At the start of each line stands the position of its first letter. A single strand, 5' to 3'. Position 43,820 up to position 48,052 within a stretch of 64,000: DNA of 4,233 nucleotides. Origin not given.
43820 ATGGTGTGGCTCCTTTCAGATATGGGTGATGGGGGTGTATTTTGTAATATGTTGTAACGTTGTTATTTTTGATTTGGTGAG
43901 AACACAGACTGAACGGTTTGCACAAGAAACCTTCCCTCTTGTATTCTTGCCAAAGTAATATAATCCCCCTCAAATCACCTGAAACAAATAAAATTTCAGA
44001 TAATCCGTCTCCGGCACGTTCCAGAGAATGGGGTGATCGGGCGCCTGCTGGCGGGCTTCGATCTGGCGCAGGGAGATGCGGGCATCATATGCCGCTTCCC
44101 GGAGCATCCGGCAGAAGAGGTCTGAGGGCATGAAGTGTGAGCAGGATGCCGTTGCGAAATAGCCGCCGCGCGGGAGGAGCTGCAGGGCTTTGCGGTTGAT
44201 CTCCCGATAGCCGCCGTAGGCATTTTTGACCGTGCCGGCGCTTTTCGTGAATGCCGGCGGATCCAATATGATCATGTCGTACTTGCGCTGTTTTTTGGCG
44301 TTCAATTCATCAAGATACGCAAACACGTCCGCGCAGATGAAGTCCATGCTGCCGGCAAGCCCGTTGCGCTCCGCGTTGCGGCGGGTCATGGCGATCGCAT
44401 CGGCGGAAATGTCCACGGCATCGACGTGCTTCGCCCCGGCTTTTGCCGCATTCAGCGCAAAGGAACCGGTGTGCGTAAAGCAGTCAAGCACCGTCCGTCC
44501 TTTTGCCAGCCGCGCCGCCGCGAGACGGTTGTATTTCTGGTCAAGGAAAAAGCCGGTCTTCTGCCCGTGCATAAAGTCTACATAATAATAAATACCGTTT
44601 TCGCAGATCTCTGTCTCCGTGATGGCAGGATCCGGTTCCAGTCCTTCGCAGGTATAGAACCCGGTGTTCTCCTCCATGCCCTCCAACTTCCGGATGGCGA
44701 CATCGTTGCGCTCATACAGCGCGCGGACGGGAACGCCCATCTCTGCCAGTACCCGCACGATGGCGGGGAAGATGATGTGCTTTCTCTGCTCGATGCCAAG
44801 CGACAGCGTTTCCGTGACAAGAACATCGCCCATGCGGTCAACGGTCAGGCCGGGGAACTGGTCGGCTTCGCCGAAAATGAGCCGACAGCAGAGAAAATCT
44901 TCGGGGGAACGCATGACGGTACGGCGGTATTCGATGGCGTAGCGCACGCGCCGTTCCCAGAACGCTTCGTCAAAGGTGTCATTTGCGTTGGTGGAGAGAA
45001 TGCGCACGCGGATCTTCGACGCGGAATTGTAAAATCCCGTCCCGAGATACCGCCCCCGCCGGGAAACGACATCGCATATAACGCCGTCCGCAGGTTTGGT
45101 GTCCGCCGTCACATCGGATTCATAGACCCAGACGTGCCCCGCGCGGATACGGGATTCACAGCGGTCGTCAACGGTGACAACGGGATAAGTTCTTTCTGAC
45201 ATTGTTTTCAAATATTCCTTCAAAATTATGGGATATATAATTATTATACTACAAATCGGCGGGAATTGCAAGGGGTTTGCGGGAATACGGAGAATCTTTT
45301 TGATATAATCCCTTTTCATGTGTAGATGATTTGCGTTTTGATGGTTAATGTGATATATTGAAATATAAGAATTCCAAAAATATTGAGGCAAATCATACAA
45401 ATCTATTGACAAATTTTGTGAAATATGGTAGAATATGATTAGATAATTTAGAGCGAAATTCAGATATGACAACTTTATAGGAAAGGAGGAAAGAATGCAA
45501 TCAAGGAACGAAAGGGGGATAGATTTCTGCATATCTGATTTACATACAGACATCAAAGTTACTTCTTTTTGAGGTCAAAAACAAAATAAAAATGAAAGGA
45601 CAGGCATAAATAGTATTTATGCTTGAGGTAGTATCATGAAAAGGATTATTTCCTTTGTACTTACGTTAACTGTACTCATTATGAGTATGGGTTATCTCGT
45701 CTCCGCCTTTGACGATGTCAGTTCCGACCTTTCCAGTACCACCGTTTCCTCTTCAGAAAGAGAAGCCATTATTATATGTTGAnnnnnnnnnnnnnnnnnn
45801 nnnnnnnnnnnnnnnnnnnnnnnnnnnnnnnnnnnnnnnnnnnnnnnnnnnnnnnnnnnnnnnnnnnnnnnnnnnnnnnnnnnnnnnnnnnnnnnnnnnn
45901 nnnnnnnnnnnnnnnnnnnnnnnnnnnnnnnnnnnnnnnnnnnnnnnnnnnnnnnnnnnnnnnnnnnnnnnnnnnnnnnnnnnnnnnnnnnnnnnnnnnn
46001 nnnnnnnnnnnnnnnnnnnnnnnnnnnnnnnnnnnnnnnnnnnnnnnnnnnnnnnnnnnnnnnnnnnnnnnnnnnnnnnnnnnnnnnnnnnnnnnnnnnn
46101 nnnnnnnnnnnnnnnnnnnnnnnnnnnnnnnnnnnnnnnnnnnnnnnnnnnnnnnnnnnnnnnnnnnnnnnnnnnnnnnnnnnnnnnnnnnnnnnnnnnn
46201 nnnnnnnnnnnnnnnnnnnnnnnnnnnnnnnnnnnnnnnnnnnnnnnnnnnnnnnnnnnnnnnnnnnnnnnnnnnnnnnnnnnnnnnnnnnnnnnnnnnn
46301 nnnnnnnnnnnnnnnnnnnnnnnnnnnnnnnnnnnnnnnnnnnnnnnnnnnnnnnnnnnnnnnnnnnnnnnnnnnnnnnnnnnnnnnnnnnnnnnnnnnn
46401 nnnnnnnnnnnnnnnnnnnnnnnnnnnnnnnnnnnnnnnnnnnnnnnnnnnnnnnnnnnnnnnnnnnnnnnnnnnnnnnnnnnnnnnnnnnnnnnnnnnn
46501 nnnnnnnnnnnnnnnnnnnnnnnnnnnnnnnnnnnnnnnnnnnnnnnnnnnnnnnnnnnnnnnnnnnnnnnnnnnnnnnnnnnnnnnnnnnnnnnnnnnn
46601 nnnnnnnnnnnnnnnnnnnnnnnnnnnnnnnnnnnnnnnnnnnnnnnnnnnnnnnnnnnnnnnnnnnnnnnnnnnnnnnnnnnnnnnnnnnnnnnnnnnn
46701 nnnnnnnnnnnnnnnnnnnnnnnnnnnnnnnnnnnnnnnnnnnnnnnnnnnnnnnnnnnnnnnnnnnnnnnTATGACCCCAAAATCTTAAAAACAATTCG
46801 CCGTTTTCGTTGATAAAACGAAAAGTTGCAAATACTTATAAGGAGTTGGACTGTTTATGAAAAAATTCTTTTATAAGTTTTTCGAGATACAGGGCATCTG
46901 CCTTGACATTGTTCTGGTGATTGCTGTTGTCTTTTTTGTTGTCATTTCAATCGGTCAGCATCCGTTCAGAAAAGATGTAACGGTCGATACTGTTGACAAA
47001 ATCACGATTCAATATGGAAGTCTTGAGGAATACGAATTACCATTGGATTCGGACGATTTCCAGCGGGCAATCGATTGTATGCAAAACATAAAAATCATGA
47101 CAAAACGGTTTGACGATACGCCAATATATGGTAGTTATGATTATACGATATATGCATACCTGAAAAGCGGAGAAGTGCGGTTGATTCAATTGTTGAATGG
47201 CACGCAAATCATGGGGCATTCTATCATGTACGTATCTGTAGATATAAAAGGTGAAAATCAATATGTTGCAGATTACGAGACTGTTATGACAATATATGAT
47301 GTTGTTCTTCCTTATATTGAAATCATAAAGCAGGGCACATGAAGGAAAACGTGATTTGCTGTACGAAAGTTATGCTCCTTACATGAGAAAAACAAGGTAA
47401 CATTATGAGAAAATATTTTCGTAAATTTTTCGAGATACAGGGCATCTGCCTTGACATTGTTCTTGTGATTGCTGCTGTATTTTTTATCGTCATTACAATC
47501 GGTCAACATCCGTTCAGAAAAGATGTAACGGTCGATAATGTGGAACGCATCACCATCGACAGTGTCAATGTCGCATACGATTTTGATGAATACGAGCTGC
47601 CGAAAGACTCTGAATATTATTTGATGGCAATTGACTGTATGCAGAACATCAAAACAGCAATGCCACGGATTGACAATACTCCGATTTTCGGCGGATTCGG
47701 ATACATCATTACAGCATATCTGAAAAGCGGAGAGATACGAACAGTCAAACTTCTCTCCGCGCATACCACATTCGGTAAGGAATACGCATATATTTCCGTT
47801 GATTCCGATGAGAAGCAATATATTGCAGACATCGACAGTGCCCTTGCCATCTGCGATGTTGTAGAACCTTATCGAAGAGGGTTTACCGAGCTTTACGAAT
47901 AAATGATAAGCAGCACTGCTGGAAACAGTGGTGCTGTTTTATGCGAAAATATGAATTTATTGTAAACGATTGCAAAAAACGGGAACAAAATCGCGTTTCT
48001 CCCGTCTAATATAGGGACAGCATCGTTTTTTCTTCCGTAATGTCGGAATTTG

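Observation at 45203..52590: Two paralogous AT-rich cassettes (secreted C39-like cysteine peptidase plus membrane-tethered small proteins) bracket the GC-rich nfnAB operon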

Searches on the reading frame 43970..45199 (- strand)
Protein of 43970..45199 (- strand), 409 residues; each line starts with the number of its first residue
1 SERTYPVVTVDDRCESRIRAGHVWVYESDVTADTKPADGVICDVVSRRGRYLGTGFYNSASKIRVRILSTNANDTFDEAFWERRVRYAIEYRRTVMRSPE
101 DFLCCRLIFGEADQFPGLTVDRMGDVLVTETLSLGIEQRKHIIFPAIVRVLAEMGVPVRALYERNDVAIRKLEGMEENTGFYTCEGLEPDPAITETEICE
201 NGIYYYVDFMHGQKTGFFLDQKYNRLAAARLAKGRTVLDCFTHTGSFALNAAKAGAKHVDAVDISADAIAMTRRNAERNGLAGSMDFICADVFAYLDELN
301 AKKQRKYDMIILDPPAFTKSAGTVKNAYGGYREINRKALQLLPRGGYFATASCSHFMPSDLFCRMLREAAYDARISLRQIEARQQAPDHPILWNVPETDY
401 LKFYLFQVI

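Call 117: search_protein_families(library=ncbifam, proteins=[window:43970-45199:-], max_evalue=0.00001)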
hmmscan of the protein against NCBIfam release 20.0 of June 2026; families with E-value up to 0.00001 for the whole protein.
window:43970-45199:- (409 aa): 21 families
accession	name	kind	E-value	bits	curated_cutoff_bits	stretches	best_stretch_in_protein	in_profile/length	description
NF053718.1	23SC1962Mtase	equivalog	1.1e-90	304.2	575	1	8-408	2-382/383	23S rRNA (cytosine(1962)-C(5))-methyltransferase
NF011707.0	PRK15128.1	equivalog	5.9e-83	278.9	712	1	13-408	11-395/396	23S rRNA (cytosine(1962)-C(5))-methyltransferase RlmI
NF033380.1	Rlm_2499C5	equivalog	2.9e-71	240.3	650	1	10-406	6-388/391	23S rRNA (cytosine(2499)-C(5))-methyltransferase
NF046099.1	RSP_2647_MTase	equivalog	2.5e-70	237.3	600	1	15-407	10-390/391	RSP_2647 family RNA methyltransferase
NF008748.0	PRK11783.1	equivalog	3.4e-24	85.1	466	1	195-321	503-626/704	bifunctional 23S rRNA (guanine(2069)-N(7))-methyltransferase RlmK/23S rRNA (guanine(2445)-N(2))-methyltransferase RlmL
TIGR00536.1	hemK_fam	subfamily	1.1e-11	44.4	115.5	1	217-315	100-191/286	HemK family protein methyltransferase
TIGR03533.1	L3_gln_methyl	equivalog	4.8e-11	42.5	229.7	1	232-318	120-201/284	50S ribosomal protein L3 N(5)-glutamine methyltransferase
TIGR03534.1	RF_mod_PrmC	equivalog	6e-11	42.3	199.1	1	230-315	83-165/253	peptide chain release factor N(5)-glutamine methyltransferase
NF011529.0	PRK14968.1-3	equivalog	2.7e-10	40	162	1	232-318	33-110/198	putative methyltransferase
TIGR00479.1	rumA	equivalog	5.2e-10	38.7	183.55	1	227-316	287-373/432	23S rRNA (uracil(1939)-C(5))-methyltransferase RlmD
NF002910.0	PRK03522.2-3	equivalog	2.5e-09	36.7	558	1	232-315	233-317/383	23S rRNA (uracil(747)-C(5))-methyltransferase RlmC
NF043040.1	corrin_prot_MT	hypoth_equivalog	9.1e-09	35.1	180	1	220-311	28-115/216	corrinoid protein-associated methyltransferase CpaM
TIGR01177.1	TIGR01177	hypoth_equivalog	1.4e-08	34.4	316.55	1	229-361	178-303/330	TIGR01177 family methyltransferase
NF009639.0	PRK13168.1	equivalog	3.5e-07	29.4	458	1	232-315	299-379/446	23S rRNA (uracil(1939)-C(5))-methyltransferase RlmD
TIGR00095.1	TIGR00095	equivalog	3.9e-07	29.9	117.5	1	233-325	52-143/194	16S rRNA (guanine(966)-N(2))-methyltransferase RsmD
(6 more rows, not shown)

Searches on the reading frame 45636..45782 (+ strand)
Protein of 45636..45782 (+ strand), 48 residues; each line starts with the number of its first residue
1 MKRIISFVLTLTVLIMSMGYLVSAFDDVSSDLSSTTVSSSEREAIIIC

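Call 5: search_protein_families(library=pfam, proteins=[window:45636-45782:+], max_evalue=1)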
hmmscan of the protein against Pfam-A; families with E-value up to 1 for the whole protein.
window:45636-45782:+ (48 aa): 0 families

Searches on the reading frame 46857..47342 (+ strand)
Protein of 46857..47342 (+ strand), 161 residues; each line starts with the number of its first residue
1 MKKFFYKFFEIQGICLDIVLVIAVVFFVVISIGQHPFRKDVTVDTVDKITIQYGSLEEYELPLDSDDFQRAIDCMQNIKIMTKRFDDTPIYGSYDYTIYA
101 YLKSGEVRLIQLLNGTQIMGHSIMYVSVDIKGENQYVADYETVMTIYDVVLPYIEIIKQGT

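Call 5: search_protein_families(library=pfam, proteins=[window:46857-47342:+], max_evalue=1)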
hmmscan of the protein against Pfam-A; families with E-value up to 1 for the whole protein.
window:46857-47342:+ (161 aa): 2 families
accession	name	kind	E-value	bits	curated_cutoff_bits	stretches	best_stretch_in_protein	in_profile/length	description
PF06486.16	DUF1093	-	0.011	16.8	26.3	1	81-143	19-78/81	Protein of unknown function (DUF1093)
PF04628.19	Sedlin_N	-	0.031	14.8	23.1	1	71-114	36-79/129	Sedlin, N-terminal conserved region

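Call 14: search_protein_families(library=ncbifam, proteins=[window:46857-47342:+], max_evalue=1)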
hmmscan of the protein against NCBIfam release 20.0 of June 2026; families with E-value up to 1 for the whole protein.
window:46857-47342:+ (161 aa): 1 family
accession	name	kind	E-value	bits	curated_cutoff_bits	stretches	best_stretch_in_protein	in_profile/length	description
TIGR01655.1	yxeA_fam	subfamily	0.01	16.4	29.65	1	75-143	38-101/114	YxeA family protein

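Call 15: search_protein_families(library=phrogs, proteins=[window:46857-47342:+], max_evalue=1)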
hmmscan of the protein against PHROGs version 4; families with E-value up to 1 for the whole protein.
window:46857-47342:+ (161 aa): 1 family
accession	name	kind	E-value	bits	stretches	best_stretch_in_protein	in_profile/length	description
phrog_8256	-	unknown function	0.034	15.6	1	75-143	40-106/121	-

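Call 51: search_protein_families(library=pfam, alignment_id=A6, max_evalue=1)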
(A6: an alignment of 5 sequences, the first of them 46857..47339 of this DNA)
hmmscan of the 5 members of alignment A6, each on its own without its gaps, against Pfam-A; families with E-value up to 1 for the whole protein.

A. member 1, window:46857-47339:+ (161 aa): 2 families
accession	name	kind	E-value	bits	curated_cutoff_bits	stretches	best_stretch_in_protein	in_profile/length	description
PF06486.16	DUF1093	-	0.011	16.8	26.3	1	81-143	19-78/81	Protein of unknown function (DUF1093)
PF04628.19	Sedlin_N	-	0.031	14.8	23.1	1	71-114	36-79/129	Sedlin, N-terminal conserved region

B. families by the number of members that match (of 5 scanned): 3 families
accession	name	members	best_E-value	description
PF06486.16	DUF1093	2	0.011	Protein of unknown function (DUF1093)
PF04628.19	Sedlin_N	1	0.031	Sedlin, N-terminal conserved region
PF06081.17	ArAE_1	1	0.044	Aromatic acid exporter family member 1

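Call 61: search_solved_structures(query=A6, max_evalue=10, show_alignments=2)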
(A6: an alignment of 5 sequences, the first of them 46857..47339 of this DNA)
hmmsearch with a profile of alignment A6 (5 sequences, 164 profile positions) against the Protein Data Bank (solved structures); distinct sequences matched with E-value up to 10: 1.
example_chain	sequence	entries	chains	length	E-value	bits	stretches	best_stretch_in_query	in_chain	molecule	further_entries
1rwi_B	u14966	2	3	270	6.8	9.7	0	126-143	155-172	Serine/threonine-protein kinase pknD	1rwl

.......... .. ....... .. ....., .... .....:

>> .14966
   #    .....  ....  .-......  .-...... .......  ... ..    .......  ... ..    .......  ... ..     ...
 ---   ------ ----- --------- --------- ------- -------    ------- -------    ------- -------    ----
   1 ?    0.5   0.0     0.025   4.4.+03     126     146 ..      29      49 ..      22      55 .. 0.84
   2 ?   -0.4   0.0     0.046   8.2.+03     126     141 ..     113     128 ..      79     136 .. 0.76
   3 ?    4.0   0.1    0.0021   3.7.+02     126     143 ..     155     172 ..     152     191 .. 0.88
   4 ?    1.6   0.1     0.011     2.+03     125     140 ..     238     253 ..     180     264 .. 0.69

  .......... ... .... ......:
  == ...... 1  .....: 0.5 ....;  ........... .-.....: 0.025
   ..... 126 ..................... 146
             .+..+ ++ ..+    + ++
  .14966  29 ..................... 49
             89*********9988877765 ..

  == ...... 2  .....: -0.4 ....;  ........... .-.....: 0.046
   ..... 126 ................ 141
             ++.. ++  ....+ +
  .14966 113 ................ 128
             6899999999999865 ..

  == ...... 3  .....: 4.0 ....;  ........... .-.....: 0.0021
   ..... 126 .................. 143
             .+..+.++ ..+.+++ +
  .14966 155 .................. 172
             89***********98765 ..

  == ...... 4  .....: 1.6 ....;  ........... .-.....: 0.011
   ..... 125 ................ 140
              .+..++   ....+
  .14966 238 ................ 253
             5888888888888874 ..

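Call 107: search_protein_families(library=padloc, proteins=[window:46857-47342:+], max_evalue=0.1)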
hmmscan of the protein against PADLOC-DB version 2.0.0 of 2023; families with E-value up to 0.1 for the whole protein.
window:46857-47342:+ (161 aa): 0 families

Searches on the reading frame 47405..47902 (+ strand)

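Call 5: search_protein_families(library=pfam, proteins=[window:47405-47902:+], max_evalue=1)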
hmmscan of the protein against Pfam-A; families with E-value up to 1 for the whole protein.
window:47405-47902:+ (165 aa): 1 family
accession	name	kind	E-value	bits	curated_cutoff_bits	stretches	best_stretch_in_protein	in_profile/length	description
PF06486.16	DUF1093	-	0.05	14.7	26.3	1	96-142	30-74/81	Protein of unknown function (DUF1093)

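Call 14: search_protein_families(library=ncbifam, proteins=[window:47405-47902:+], max_evalue=1)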
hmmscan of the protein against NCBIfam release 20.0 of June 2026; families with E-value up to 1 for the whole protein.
window:47405-47902:+ (165 aa): 2 families
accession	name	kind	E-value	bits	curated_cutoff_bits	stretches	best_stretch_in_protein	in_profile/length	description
TIGR01655.1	yxeA_fam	subfamily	0.021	15.4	29.65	1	64-143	26-98/114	YxeA family protein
NF002990.0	PRK03735.1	subfamily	0.084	12.6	325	1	16-91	100-171/223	cytochrome b6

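Call 15: search_protein_families(library=phrogs, proteins=[window:47405-47902:+], max_evalue=1)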
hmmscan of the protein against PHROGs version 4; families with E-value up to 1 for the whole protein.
window:47405-47902:+ (165 aa): 1 family
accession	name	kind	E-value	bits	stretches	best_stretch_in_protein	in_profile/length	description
phrog_15760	-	unknown function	0.015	16.3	1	50-71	15-36/38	-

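Call 107: search_protein_families(library=padloc, proteins=[window:47405-47902:+], max_evalue=0.1)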
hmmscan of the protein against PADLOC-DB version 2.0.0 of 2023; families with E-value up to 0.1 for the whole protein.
window:47405-47902:+ (165 aa): 0 families
